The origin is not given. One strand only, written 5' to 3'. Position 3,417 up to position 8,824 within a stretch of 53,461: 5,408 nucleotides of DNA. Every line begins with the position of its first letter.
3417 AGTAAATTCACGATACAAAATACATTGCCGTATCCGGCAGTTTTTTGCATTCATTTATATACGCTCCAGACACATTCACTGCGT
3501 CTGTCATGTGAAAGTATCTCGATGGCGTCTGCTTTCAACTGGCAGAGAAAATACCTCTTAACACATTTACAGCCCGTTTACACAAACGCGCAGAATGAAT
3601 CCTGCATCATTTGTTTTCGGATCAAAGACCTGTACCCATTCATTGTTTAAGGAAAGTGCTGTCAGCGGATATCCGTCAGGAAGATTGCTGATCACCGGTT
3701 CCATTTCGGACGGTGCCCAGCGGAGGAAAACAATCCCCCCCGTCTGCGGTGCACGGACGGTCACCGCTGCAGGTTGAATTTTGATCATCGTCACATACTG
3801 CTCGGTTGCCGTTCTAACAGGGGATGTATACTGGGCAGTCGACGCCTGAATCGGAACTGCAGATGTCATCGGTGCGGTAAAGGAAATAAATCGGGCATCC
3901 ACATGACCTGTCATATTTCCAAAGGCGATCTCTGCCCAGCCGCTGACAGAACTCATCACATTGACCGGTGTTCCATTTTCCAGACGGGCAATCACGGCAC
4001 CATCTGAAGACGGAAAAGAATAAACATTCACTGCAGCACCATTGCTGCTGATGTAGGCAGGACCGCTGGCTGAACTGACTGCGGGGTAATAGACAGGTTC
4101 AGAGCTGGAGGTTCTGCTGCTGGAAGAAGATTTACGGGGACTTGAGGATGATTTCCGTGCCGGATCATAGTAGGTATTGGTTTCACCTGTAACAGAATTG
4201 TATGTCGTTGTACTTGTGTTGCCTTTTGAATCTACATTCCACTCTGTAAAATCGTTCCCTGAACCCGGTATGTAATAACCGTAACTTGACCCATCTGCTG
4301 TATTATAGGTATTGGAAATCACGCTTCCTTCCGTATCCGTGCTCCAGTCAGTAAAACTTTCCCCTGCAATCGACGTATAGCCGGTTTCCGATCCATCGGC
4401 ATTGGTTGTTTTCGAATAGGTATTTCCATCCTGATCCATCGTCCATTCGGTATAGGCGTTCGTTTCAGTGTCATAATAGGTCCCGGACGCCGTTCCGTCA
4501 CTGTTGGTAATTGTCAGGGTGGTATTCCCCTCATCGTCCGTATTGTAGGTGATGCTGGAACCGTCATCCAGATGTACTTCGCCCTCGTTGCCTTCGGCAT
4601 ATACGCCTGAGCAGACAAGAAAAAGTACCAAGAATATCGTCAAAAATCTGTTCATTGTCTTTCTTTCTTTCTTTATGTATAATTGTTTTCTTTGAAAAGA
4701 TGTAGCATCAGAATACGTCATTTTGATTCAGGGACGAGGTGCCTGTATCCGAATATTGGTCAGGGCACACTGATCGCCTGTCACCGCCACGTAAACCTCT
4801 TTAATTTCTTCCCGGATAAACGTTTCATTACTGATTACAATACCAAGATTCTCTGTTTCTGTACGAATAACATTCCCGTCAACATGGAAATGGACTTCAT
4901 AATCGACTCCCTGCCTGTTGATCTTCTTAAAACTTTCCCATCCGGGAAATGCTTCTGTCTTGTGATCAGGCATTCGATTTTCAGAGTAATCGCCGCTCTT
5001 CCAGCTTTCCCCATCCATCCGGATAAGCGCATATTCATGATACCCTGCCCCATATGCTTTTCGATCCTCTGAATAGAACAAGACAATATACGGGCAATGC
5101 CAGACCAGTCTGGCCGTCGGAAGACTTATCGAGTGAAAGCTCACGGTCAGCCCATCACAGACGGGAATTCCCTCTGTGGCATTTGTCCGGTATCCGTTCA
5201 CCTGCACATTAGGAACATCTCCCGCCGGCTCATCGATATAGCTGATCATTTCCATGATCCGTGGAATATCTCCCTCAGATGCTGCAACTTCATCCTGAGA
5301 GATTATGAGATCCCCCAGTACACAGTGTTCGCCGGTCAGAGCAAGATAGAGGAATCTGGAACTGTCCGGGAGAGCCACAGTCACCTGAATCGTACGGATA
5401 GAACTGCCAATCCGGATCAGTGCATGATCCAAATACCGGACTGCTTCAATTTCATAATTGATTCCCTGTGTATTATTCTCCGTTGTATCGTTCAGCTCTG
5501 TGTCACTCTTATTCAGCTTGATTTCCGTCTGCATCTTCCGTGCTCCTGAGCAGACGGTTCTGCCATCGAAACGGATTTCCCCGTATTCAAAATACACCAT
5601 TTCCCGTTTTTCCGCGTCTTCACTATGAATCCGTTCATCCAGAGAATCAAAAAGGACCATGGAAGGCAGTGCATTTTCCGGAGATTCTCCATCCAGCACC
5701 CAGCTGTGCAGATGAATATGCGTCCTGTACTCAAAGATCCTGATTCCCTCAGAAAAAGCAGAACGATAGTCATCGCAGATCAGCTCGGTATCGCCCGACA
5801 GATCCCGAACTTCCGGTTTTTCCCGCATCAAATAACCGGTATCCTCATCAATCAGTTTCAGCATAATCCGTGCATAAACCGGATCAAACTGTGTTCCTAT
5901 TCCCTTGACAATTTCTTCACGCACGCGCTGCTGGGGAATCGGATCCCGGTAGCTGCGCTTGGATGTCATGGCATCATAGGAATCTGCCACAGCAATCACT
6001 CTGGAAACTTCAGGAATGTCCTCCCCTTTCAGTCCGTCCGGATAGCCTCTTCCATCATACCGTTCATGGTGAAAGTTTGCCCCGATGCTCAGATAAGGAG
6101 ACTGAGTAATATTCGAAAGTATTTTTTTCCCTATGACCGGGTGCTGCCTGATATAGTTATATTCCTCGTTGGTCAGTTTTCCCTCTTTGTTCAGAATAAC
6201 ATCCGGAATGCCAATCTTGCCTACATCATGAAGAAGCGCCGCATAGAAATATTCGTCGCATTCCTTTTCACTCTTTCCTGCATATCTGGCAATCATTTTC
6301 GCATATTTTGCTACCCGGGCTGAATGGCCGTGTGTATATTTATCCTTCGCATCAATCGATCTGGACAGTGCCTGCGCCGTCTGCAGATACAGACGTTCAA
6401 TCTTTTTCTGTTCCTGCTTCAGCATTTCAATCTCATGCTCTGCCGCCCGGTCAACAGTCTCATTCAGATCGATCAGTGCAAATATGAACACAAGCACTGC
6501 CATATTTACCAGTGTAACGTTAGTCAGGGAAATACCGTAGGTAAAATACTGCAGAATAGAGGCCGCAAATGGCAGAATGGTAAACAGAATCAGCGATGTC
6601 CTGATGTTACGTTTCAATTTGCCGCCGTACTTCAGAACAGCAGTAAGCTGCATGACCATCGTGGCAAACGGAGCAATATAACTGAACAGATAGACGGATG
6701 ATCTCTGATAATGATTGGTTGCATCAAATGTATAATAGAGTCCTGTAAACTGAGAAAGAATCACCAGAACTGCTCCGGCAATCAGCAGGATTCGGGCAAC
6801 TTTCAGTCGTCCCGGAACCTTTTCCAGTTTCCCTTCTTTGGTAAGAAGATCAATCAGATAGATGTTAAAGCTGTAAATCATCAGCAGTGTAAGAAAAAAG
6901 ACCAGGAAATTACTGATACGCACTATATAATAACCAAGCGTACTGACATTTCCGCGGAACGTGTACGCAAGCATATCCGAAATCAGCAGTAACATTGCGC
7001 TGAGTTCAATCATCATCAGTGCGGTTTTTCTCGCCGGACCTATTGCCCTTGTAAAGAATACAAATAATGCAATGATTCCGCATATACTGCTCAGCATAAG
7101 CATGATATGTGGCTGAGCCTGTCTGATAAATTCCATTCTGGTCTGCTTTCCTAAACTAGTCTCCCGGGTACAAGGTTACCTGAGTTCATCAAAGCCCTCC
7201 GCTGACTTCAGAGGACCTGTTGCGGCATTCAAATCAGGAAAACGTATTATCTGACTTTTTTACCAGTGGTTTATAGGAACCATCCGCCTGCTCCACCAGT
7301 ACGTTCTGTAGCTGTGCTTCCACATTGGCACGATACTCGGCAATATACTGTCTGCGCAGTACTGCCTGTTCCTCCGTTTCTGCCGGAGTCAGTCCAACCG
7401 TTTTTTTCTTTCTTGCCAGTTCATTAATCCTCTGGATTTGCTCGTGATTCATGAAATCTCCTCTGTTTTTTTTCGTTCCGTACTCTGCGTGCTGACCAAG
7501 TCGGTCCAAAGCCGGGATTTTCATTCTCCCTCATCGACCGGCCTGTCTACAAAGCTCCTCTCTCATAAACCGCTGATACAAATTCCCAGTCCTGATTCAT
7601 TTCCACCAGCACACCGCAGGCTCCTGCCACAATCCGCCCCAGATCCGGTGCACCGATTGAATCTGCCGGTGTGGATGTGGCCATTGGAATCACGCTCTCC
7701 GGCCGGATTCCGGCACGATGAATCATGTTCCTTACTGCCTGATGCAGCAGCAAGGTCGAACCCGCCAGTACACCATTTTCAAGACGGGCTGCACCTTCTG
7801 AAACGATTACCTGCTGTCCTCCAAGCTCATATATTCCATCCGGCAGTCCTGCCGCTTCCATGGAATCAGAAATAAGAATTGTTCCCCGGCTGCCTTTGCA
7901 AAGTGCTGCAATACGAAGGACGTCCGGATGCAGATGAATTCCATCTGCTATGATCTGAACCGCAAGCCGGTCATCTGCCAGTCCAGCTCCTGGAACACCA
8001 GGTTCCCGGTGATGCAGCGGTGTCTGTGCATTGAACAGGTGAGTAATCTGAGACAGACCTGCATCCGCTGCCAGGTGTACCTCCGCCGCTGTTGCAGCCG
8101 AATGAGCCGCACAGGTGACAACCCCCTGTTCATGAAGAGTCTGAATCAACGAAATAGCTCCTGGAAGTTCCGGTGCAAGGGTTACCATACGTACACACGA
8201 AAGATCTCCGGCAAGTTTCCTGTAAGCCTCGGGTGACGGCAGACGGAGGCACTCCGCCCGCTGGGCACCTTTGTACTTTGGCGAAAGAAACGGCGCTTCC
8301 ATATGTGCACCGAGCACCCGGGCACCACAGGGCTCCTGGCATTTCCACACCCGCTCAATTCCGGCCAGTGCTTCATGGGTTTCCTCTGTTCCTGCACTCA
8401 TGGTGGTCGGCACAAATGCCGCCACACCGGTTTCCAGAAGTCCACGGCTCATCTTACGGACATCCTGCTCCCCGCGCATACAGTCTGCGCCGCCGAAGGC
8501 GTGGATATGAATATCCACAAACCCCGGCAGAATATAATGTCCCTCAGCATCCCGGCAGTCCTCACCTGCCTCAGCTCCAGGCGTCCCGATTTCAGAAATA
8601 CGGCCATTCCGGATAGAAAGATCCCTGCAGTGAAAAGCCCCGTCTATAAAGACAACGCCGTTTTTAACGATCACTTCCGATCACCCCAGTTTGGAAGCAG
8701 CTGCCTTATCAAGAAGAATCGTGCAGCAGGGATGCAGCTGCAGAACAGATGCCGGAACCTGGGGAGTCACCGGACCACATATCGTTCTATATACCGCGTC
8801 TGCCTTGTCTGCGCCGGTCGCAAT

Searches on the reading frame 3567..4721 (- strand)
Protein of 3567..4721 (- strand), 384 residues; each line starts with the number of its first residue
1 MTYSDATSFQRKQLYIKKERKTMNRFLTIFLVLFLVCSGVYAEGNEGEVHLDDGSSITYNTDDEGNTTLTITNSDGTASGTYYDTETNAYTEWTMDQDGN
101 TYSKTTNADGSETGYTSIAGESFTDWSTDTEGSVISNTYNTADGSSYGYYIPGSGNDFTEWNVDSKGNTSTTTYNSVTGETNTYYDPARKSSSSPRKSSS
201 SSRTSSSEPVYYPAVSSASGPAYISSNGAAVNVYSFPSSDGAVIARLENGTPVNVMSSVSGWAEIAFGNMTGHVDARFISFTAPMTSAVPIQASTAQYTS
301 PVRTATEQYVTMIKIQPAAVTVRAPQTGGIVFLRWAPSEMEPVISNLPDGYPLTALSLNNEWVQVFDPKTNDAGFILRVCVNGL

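Call 74: search_protein_families(library=pfam, proteins=[window:3567-4721:-], max_evalue=0.00001)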
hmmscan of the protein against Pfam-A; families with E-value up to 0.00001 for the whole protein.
window:3567-4721:- (384 aa): 2 families
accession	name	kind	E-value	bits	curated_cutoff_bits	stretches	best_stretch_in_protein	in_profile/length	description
PF08239.17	SH3_3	-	6.5e-15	55.5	27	1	230-280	2-54/54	Bacterial SH3 domain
PF06347.19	SH3_4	-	7.8e-10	38.8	24.1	0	229-274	3-49/56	Bacterial SH3 domain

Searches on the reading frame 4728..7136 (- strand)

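Call 74: search_protein_families(library=pfam, proteins=[window:4728-7136:-], max_evalue=0.00001)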
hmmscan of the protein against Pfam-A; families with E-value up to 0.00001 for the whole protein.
window:4728-7136:- (802 aa): 3 families
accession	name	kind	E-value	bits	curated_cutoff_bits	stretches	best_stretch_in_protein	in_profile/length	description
PF13487.12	HD_5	-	1.5e-33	116.4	27.2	1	257-419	3-168/170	HD domain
PF01966.28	HD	-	5.3e-19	69.1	22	1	270-390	3-116/116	HD domain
PF08668.18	HDOD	-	7e-06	26.1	22.9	0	268-314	95-139/196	HDOD domain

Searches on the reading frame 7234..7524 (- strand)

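Call 90: search_protein_families(library=pfam, proteins=[window:7234-7524:-], max_evalue=0.001)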
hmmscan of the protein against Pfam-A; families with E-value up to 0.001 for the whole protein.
window:7234-7524:- (96 aa): 1 family
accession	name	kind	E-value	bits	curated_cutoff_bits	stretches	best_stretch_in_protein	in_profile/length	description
PF05979.17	DUF896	-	9.9e-20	70.6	24.2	1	28-83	1-56/64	Bacterial protein of unknown function (DUF896)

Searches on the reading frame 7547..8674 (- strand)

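Call 3: search_protein_families(library=pfam, proteins=[window:7547-8674:-], max_evalue=0.1)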
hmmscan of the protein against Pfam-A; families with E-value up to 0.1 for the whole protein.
window:7547-8674:- (375 aa): 2 families
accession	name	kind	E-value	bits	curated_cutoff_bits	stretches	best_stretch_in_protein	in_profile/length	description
PF01979.26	Amidohydro_1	-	8e-20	71.8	25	1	47-357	1-316/345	Amidohydrolase family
PF07969.17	Amidohydro_3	-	1.9e-06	28.1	29.7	1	41-63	3-25/472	Amidohydrolase family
